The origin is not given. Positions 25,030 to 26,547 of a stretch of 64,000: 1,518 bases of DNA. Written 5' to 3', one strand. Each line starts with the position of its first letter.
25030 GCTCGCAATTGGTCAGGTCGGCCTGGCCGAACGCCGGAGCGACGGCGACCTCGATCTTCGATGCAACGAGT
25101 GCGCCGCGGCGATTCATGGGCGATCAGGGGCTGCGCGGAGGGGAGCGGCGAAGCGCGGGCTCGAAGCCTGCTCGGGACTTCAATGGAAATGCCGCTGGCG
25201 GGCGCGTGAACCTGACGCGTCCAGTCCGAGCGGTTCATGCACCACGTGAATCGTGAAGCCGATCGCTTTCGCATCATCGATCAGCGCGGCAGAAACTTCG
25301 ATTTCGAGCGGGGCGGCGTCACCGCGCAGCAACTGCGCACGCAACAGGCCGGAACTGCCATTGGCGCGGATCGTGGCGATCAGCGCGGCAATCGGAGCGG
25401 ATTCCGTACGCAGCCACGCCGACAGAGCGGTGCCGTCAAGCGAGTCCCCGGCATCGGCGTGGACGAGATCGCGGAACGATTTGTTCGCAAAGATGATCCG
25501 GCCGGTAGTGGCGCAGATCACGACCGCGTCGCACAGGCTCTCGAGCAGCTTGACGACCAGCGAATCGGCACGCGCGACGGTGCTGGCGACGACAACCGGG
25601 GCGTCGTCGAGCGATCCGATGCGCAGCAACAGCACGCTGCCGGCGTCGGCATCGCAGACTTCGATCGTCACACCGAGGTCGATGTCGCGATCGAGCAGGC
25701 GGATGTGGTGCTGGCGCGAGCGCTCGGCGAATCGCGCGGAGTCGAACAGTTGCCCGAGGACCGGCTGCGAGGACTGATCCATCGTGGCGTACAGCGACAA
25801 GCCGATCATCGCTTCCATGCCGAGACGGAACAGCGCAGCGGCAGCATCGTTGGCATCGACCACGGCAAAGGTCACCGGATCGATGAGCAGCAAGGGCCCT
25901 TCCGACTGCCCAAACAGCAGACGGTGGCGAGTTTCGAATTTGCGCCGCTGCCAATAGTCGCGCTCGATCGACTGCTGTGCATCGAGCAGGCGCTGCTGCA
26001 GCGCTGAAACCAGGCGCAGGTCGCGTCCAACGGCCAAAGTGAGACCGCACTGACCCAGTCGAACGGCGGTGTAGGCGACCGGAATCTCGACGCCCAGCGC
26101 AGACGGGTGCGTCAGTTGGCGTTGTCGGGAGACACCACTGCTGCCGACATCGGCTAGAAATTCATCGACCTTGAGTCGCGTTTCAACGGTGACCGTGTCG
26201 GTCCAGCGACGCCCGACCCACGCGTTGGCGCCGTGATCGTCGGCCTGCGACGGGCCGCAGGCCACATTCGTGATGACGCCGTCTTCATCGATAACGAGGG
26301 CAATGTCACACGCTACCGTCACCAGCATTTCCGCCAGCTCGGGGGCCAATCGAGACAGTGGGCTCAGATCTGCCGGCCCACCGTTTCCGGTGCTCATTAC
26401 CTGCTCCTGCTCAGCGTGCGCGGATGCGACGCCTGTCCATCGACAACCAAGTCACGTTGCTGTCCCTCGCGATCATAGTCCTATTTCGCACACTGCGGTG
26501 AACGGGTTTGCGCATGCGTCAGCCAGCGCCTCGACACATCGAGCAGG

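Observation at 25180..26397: Natural HTH-less PpsR paralog immediately upstream of a non-kinase bacteriophytochrome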

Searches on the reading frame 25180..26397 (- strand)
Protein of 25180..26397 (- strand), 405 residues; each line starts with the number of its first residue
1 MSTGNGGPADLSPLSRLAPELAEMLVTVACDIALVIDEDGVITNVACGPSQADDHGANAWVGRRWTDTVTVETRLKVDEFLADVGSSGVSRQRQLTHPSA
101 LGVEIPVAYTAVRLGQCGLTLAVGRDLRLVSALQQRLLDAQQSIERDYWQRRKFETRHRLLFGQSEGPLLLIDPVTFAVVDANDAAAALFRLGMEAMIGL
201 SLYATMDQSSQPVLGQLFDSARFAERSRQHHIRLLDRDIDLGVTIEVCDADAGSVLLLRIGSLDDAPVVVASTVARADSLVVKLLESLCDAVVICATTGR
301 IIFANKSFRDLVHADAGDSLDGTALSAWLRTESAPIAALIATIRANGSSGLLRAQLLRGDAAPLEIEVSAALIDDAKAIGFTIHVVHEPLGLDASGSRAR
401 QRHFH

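Call 3: search_protein_families(library=pfam, proteins=[window:25180-26397:-], max_evalue=0.1)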
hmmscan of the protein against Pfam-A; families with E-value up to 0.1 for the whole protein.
window:25180-26397:- (405 aa): 5 families
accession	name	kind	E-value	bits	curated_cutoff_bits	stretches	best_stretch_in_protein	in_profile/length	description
PF08448.16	PAS_4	-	2.3e-09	37.9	23.1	1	285-342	1-58/110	PAS fold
PF13188.13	PAS_8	-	4.7e-08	33.1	21.8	2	157-202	2-43/65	PAS domain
PF13426.13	PAS_9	-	5.4e-08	33.5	27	1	290-378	2-89/103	PAS domain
PF00989.32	PAS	-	4.5e-07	30.3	22.6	1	281-377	3-100/113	PAS fold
PF24820.1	Diguanyl_cycl_sensor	-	3.2e-05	24.3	28.1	0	31-98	7-73/109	Diguanylate cyclase-like sensor domain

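Call 5: search_protein_families(library=ncbifam, proteins=[window:25180-26397:-], max_evalue=0.01)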
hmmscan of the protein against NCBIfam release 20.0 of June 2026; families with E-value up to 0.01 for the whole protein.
window:25180-26397:- (405 aa): 3 families
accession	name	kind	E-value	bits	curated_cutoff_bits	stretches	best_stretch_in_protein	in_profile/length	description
TIGR02040.1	PpsR-CrtJ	equivalog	9.4e-69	232.6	275.4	1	26-384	2-359/442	transcriptional regulator PpsR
NF047874.1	MASE3_PAS_HK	subfamily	0.0047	15.8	560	1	277-378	263-365/655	MASE3 domain-containing sensor histidine kinase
TIGR00229.1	sensory_box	domain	0.0054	16.8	22.9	0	283-311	9-37/126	PAS domain S-box protein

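Call 6: find_homologous_proteins(query=window:25180-26397:-, max_evalue=1e-10)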
Query window:25180-26397:- (405 aa): 446 proteins with E <= 1e-10 among 8000 candidates; the best 120 are listed.
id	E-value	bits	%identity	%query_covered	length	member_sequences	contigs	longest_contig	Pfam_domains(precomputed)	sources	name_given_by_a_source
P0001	8.2e-258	873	100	100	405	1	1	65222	PF13426.14,PF13188.14,PF24820.2,PF08448.17,PF00989.32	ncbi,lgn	-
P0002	5.9e-96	340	46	100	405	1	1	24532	PF13426.14,PF13188.14,PF24820.2,PF08448.17,PF00989.32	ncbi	ncbi:MAG: transcriptional regulator PpsR [Panacagrimonas sp.]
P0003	3.7e-92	328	45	96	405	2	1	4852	PF13426.14,PF13188.14,PF24820.2,PF08448.17,PF00989.32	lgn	-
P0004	7.1e-92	327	44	100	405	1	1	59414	PF13426.14,PF13188.14,PF24820.2,PF08448.17,PF00989.32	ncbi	ncbi:MAG: PAS domain-containing protein [Panacagrimonas sp.]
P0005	7.2e-91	323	47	96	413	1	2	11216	PF13426.14,PF13188.14,PF24820.2,PF08448.17,PF00989.32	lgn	-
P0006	6.8e-89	317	46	96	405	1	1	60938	PF13426.14,PF13188.14,PF24820.2,PF08448.17,PF00989.32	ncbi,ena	-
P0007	1.3e-88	316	45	100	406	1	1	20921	PF13426.14,PF13188.14,PF24820.2,PF08448.17,PF00989.32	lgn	-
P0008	1.8e-88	315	45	96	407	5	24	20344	PF13426.14,PF13188.14,PF24820.2,PF08448.17,PF00989.32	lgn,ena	-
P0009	3.2e-88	315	45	96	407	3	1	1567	PF13426.14,PF13188.14,PF24820.2,PF08448.17,PF00989.32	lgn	-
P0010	4.2e-88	314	45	99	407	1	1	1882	PF13426.14,PF13188.14,PF24820.2,PF08448.17,PF00989.32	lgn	-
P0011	1.9e-87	312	45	98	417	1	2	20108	PF13426.14,PF13188.14,PF24820.2,PF08448.17,PF00989.32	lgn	-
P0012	7.6e-87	310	58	68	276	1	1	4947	PF13426.14,PF13188.14,PF00989.32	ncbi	ncbi:MAG: PAS domain-containing protein [Dokdonella sp.]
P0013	4.1e-86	308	45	98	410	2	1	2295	PF13426.14,PF13188.14,PF24820.2,PF08448.17,PF00989.32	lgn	-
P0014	4.2e-86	308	45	96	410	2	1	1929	PF13426.14,PF13188.14,PF08448.17,PF00989.32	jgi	jgi:transcriptional regulator PpsR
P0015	5.7e-86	307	44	96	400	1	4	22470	PF13426.14,PF13188.14,PF08448.17,PF00989.32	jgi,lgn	jgi:transcriptional regulator PpsR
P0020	2.6e-81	292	42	96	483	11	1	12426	PF13426.14,PF13188.14,PF24820.2,PF02954.26,PF08448.17,PF00989.32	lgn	-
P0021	3.4e-81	291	43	95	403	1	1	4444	PF13426.14,PF13188.14,PF24820.2,PF08448.17,PF00989.32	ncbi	ncbi:MAG TPA: PAS domain-containing protein [Rhodanobacteraceae bacterium]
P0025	6.0e-80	287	41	96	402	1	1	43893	PF13426.14,PF13188.14,PF24820.2,PF08448.17,PF00989.32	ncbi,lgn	-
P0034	9.7e-75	270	42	93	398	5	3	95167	PF13426.14,PF13188.14,PF24820.2,PF08448.17,PF00989.32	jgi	jgi:transcriptional regulator PpsR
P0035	2.5e-74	269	40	95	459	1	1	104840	PF13426.14,PF13188.14,PF24820.2,PF08448.17,PF00989.32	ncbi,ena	-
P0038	1.8e-73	266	40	98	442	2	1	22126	PF13426.14,PF13188.14,PF24820.2,PF17765.8,PF08448.17,PF00989.32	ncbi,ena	-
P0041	5.8e-73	264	40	96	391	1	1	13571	PF13426.14,PF13188.14,PF24820.2,PF08448.17,PF00989.32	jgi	jgi:transcriptional regulator PpsR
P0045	1.9e-72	263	39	95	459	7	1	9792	PF13426.14,PF13188.14,PF24820.2,PF08448.17,PF00989.32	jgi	-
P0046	3.1e-72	262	39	95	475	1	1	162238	PF13426.14,PF13188.14,PF24820.2,PF02954.26,PF08448.17,PF00989.32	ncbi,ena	-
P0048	9.2e-72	260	42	95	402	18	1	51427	PF13426.14,PF13188.14,PF24820.2,PF08448.17,PF00989.32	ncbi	-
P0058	6.9e-71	258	39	95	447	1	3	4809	PF13426.14,PF13188.14,PF24820.2,PF08448.17,PF00989.32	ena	-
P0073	9.1e-70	254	40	95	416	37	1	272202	PF13426.14,PF13188.14,PF24820.2,PF08448.17,PF00989.32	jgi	jgi:transcriptional regulator PpsR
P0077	3.0e-69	252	39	97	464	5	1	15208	PF13426.14,PF13188.14,PF24820.2,PF08448.17,PF00989.32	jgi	jgi:transcriptional regulator PpsR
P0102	7.3e-68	248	38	95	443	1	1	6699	PF13426.14,PF13188.14,PF24820.2,PF08448.17,PF00989.32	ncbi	ncbi:MAG: transcriptional regulator PpsR [Ideonella sp.]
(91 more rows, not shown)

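Call 7: list_cluster_members(proteins=[P0001, P0002, P0004, P0006, P0025, P0048, P0073, P0034, P0021, P0012])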
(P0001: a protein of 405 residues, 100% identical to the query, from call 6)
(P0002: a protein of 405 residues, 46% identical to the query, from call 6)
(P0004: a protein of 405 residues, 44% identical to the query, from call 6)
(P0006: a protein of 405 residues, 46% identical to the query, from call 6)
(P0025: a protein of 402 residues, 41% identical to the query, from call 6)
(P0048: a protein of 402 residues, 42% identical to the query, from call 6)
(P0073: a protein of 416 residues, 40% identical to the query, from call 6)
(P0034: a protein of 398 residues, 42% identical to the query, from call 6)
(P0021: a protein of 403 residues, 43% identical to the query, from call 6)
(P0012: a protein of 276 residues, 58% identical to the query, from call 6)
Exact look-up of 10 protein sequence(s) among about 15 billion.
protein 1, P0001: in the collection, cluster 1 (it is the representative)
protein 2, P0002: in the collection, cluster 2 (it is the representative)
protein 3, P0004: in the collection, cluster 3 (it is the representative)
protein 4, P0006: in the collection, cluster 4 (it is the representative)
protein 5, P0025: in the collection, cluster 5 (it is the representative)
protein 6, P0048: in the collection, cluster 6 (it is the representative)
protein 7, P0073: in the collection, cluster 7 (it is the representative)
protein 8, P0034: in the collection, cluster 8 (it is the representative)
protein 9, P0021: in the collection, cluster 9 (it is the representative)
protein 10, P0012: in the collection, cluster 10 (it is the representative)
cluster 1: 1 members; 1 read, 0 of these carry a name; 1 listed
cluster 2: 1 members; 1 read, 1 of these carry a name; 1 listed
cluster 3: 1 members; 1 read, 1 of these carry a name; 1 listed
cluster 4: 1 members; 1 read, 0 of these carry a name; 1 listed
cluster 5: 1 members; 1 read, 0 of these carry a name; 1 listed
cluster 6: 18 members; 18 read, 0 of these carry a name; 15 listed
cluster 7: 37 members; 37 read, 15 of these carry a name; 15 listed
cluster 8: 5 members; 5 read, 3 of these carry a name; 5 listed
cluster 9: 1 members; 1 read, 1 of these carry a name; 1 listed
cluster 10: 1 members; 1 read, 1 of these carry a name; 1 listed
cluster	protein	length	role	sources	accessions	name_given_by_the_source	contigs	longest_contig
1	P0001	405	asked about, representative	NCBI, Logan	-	-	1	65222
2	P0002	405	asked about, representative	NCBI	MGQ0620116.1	MAG: transcriptional regulator PpsR [Panacagrimonas sp.]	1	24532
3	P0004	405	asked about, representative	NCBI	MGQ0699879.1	MAG: PAS domain-containing protein [Panacagrimonas sp.]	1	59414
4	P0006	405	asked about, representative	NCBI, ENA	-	-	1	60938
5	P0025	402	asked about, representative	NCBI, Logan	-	-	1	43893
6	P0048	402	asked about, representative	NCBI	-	-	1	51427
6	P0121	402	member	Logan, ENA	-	-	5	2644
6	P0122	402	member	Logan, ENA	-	-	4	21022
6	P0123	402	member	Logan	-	-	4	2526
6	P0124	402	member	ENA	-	-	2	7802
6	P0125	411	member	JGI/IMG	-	-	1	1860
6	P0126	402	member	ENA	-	-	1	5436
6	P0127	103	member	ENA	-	-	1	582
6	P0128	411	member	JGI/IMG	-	-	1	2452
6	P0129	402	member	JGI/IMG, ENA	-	-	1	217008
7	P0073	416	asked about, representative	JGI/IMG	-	transcriptional regulator PpsR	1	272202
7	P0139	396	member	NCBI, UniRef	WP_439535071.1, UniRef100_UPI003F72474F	transcriptional regulator PpsR [Methyloversatilis sp.] | transcriptional regulator PpsR n=1 Tax=Methyloversatilis sp. TaxID=2569862 ...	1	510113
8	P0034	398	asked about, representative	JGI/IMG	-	transcriptional regulator PpsR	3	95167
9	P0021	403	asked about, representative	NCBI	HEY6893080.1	MAG TPA: PAS domain-containing protein [Rhodanobacteraceae bacterium]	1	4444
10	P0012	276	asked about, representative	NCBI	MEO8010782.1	MAG: PAS domain-containing protein [Dokdonella sp.]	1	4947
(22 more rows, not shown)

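Call 12: find_encoding_contigs(protein=P0004, flank=10000, max_places=2)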
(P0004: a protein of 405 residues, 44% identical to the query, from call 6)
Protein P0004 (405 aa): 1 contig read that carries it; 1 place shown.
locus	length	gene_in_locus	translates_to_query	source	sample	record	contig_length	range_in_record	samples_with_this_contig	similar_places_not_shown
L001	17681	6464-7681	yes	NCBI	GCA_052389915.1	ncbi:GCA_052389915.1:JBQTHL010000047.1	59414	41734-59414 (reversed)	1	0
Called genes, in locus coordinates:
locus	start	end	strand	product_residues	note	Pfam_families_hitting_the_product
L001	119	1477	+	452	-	PF00989:PAS (faint), PF08448:PAS_4 (faint), PF13426:PAS_9 (faint), PF13188:PAS_8 (weak), PF02954:HTH_8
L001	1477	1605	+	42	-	-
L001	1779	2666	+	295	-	PF01040:UbiA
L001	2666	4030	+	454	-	PF07690:MFS_1, PF03209:PUCC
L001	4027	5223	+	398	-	PF01266:DAO (weak), PF01494:FAD_binding_3, PF05834:Lycopene_cycl (weak), PF07992:Pyr_redox_2, PF12831:FAD_oxidored (weak), PF13450:NAD_binding_8 (weak)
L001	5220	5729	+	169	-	PF03073:TspO_MBR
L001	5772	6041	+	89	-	PF01355:HIPIP (weak)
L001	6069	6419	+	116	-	-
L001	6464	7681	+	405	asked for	PF24820:Diguanyl_cycl_sensor (faint), PF00989:PAS (weak), PF08448:PAS_4 (weak), PF13188:PAS_8 (weak), PF13426:PAS_9 (weak)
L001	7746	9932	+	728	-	PF08446:PAS_2, PF01590:GAF, PF00360:PHY, PF00989:PAS (weak), PF13426:PAS_9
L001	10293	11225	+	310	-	PF01738:DLH (faint), PF02129:Peptidase_S15, PF12146:Hydrolase_4, PF00561:Abhydrolase_1, PF12697:Abhydrolase_6, PF00326:Peptidase_S9 (weak), PF05448:AXE1 (weak)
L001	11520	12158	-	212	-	PF01126:Heme_oxygenase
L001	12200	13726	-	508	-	PF00561:Abhydrolase_1 (weak), PF12146:Hydrolase_4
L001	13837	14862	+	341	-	PF07728:AAA_5 (faint), PF13401:AAA_22 (faint), PF01078:Mg_chelatase, PF17863:AAA_lid_2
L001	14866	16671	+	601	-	PF17863:AAA_lid_2, PF00092:VWA (weak), PF13519:VWA_2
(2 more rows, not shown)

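Call 13: find_encoding_contigs(protein=P0025, flank=10000, max_places=2)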
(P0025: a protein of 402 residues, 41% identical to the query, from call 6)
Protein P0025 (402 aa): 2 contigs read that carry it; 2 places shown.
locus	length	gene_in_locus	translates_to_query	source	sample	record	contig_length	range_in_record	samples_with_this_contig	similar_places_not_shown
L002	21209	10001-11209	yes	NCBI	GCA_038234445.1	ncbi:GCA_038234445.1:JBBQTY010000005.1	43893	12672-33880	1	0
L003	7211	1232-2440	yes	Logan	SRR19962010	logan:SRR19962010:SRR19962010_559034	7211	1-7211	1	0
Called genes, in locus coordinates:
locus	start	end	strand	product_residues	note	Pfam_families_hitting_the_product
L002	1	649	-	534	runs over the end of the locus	PF00148:Oxidored_nitro, PF08369:PCP_red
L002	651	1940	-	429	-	PF00148:Oxidored_nitro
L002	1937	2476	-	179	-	PF07284:BCHF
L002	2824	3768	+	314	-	PF02310:B12-binding (weak)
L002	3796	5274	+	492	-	PF00989:PAS (faint), PF08448:PAS_4 (faint), PF13426:PAS_9 (faint), PF13188:PAS_8 (weak), PF02954:HTH_8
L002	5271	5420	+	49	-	-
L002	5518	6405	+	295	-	PF01040:UbiA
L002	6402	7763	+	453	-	PF07690:MFS_1, PF03209:PUCC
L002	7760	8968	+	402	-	PF01266:DAO (weak), PF01494:FAD_binding_3, PF05834:Lycopene_cycl (faint), PF07992:Pyr_redox_2, PF12831:FAD_oxidored (weak), PF13450:NAD_binding_8 (weak)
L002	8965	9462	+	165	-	PF03073:TspO_MBR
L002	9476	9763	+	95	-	-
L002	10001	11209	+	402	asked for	PF24820:Diguanyl_cycl_sensor (faint), PF08448:PAS_4 (faint), PF13426:PAS_9 (faint), PF00989:PAS (faint), PF13188:PAS_8 (weak)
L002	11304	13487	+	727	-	PF08446:PAS_2, PF00989:PAS (faint), PF01590:GAF, PF00360:PHY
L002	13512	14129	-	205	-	PF01126:Heme_oxygenase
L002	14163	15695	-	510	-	PF00561:Abhydrolase_1, PF12146:Hydrolase_4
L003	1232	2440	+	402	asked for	PF24820:Diguanyl_cycl_sensor (faint), PF08448:PAS_4 (faint), PF13426:PAS_9 (faint), PF00989:PAS (faint), PF13188:PAS_8 (weak)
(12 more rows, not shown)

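Call 14: find_encoding_contigs(protein=P0139, flank=10000, max_places=2)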
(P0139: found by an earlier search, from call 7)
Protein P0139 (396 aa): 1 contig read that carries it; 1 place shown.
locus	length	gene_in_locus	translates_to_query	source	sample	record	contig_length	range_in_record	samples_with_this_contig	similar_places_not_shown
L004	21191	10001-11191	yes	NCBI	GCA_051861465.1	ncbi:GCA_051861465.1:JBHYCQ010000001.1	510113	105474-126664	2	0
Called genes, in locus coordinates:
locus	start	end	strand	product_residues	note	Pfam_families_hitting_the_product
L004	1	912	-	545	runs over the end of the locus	PF00148:Oxidored_nitro, PF08369:PCP_red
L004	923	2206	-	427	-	PF00148:Oxidored_nitro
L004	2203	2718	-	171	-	PF07284:BCHF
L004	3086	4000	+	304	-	PF02607:B12-binding_2 (weak), PF02310:B12-binding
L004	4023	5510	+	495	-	PF08448:PAS_4 (faint), PF24820:Diguanyl_cycl_sensor (faint), PF13426:PAS_9 (faint), PF13188:PAS_8 (weak), PF00989:PAS (weak), PF13188:PAS_8 (weak), PF02954:HTH_8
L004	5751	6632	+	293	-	PF01040:UbiA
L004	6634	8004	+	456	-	PF07690:MFS_1, PF03209:PUCC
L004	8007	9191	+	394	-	PF01134:GIDA (faint), PF01266:DAO (weak), PF01494:FAD_binding_3, PF04820:Trp_halogenase (faint), PF05834:Lycopene_cycl, PF07992:Pyr_redox_2, PF12831:FAD_oxidored, PF13450:NAD_binding_8 (weak)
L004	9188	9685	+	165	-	PF03073:TspO_MBR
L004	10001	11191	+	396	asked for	PF00989:PAS (faint), PF24820:Diguanyl_cycl_sensor (faint), PF08448:PAS_4 (faint), PF13426:PAS_9 (faint), PF13188:PAS_8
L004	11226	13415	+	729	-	PF08446:PAS_2, PF00989:PAS (faint), PF08448:PAS_4 (faint), PF13426:PAS_9 (faint), PF01590:GAF, PF00360:PHY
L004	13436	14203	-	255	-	PF01126:Heme_oxygenase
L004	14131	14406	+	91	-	-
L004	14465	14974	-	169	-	-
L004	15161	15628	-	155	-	-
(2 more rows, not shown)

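Call 19: find_encoding_contigs(protein=P0034, flank=8000, max_places=1)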
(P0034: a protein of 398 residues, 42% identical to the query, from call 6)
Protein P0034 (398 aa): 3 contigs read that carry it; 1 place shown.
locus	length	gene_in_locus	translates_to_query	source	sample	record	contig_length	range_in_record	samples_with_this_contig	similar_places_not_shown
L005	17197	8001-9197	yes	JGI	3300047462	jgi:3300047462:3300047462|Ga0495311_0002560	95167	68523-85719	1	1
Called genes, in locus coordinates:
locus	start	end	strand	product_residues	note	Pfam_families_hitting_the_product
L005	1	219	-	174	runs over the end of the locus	PF07284:BCHF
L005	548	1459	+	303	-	PF02310:B12-binding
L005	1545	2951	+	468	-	PF24820:Diguanyl_cycl_sensor (faint), PF00989:PAS (weak), PF13188:PAS_8 (weak), PF13426:PAS_9 (faint), PF08448:PAS_4 (weak), PF13188:PAS_8 (weak), PF02954:HTH_8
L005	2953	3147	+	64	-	-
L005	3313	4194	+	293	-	PF01040:UbiA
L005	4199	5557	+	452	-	PF07690:MFS_1, PF03209:PUCC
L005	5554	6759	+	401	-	PF00890:FAD_binding_2 (weak), PF01266:DAO, PF01494:FAD_binding_3, PF04820:Trp_halogenase (faint), PF05834:Lycopene_cycl (weak), PF07992:Pyr_redox_2, PF12831:FAD_oxidored, PF13450:NAD_binding_8 (weak)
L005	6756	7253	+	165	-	PF03073:TspO_MBR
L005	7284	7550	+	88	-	-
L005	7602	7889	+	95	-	-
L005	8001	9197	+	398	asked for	PF24820:Diguanyl_cycl_sensor (faint), PF13188:PAS_8 (faint), PF00989:PAS (weak), PF08448:PAS_4 (weak), PF13426:PAS_9 (weak), PF00989:PAS (weak)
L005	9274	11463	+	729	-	PF08446:PAS_2, PF13188:PAS_8 (faint), PF01590:GAF, PF00360:PHY, PF00989:PAS, PF13426:PAS_9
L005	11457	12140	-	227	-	PF01126:Heme_oxygenase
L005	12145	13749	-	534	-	PF00561:Abhydrolase_1, PF12146:Hydrolase_4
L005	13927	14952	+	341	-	PF07728:AAA_5 (faint), PF13401:AAA_22 (faint), PF01078:Mg_chelatase, PF17863:AAA_lid_2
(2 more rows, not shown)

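Call 20: find_encoding_contigs(protein=P0048, flank=8000, max_places=1)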
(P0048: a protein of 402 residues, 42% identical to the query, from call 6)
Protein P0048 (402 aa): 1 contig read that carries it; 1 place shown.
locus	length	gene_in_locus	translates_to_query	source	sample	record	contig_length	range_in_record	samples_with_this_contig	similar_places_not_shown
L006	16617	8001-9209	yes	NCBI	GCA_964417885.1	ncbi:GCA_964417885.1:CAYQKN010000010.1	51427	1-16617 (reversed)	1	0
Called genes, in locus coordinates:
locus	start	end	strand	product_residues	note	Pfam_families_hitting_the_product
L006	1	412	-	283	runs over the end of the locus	PF00027:cNMP_binding (faint), PF13545:HTH_Crp_2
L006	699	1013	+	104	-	PF05957:DUF883, PF19029:DUF883_C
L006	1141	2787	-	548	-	PF02696:SelO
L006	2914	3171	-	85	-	PF09905:VF530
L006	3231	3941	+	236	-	PF01479:S4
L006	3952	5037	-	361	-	PF00144:Beta-lactamase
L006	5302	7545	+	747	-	PF00989:PAS, PF08448:PAS_4 (faint), PF13188:PAS_8 (weak), PF08447:PAS_3 (weak), PF13426:PAS_9, PF08447:PAS_3, PF00990:GGDEF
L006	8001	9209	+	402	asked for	PF13426:PAS_9 (faint), PF24820:Diguanyl_cycl_sensor (faint), PF08448:PAS_4 (faint), PF00989:PAS (weak), PF13188:PAS_8 (weak), PF00989:PAS (weak)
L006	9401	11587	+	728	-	PF08446:PAS_2, PF08448:PAS_4 (faint), PF13426:PAS_9 (faint), PF01590:GAF, PF00360:PHY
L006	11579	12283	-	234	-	PF01126:Heme_oxygenase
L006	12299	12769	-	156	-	PF13883:CREG_beta-barrel, PF01243:PNPOx_N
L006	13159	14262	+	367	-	-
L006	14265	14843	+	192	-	PF00034:Cytochrom_C (faint)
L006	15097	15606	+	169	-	-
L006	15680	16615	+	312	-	?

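Call 24: search_solved_structures(query=window:25180-26397:-, max_evalue=0.001, show_alignments=1)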
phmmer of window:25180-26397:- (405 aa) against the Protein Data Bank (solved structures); distinct sequences matched with E-value up to 0.001: 3.
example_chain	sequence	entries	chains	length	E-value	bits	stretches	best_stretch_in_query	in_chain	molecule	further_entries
4hh2_A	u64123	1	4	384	6.6e-29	104.4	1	14-377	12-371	Transcriptional regulator, PpsR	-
4hh3_A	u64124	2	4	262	4.2e-24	88.6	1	14-201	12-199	Transcriptional regulator, PpsR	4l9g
4l9e_A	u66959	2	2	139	3.1e-08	36.4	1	130-202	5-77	Transcriptional regulator, PpsR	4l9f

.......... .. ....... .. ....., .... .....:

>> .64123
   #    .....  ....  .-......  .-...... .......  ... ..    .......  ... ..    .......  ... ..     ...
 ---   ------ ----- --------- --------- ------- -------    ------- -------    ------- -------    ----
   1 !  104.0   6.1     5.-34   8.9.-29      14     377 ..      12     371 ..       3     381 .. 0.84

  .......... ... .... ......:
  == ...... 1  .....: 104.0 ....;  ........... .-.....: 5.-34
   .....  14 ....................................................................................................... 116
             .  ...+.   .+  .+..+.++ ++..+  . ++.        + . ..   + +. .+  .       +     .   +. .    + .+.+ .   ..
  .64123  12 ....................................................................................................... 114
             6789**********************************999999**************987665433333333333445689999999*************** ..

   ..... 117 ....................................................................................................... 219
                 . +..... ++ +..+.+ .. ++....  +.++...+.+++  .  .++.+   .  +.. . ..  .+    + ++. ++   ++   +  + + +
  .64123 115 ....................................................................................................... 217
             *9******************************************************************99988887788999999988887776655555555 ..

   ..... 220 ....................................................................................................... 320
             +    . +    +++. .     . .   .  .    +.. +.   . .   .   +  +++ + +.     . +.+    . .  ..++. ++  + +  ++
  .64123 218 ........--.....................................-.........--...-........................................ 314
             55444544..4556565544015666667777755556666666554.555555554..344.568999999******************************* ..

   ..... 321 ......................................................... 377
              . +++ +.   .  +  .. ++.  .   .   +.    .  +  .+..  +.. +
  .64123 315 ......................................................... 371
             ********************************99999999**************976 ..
